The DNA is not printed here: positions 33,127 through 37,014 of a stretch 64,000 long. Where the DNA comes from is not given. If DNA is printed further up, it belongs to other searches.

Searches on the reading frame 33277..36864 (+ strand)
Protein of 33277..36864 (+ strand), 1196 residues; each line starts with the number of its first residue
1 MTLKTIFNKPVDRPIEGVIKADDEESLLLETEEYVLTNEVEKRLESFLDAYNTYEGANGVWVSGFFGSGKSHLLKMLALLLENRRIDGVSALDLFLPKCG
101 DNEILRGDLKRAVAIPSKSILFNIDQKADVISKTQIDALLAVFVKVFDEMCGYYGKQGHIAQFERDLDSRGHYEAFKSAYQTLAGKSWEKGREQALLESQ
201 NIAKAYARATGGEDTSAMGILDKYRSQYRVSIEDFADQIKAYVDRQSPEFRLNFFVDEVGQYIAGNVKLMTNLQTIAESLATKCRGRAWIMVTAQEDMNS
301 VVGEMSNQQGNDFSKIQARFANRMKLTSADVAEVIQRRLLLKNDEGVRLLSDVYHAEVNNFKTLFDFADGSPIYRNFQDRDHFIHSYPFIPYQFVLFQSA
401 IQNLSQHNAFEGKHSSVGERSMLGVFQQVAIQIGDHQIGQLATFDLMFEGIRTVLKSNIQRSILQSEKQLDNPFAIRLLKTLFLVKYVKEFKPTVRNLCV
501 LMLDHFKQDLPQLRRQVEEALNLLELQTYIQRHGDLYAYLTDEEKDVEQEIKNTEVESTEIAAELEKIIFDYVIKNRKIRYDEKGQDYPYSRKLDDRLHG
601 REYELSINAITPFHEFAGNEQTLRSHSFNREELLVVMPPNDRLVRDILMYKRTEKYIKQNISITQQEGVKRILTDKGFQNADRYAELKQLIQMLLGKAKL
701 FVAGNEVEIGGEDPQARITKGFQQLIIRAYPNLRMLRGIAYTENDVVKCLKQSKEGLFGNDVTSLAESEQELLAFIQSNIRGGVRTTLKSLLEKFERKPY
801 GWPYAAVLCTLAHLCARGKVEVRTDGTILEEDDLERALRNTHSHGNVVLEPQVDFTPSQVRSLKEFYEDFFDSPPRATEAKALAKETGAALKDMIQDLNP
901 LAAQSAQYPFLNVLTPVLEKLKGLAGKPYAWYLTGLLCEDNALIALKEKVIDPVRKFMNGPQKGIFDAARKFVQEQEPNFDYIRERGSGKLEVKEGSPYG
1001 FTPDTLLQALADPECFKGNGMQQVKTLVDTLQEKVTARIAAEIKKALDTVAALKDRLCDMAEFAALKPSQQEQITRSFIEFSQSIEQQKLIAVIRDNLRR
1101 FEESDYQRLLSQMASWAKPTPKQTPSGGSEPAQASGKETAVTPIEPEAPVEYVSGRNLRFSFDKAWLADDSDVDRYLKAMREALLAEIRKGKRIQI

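Call 8: search_protein_families(library=pfam, proteins=[window:33277-36864:+], max_evalue=0.001)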
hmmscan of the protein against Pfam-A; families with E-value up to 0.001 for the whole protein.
window:33277-36864:+ (1196 aa): 4 families
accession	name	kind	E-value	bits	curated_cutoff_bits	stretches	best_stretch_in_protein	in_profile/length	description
PF25796.1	BREX_BrxC_4th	-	2.5e-55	187.1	27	1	554-725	1-173/173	BREX ATP-binding protein BrxC 4th domain with six-stranded beta sheet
PF25792.1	BREX_BrxC_helical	-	2.4e-24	86.4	27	1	859-979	1-122/123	BREX ATP-binding protein BrxC alpha helical domain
PF25791.1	BREX_BrxC_wHTH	-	2.6e-11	44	27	1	765-835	36-108/126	BREX ATP-binding protein BrxC winged helix-turn-helix domain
PF13191.12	AAA_16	-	0.00041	21.3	32.6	0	42-83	10-50/167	AAA ATPase domain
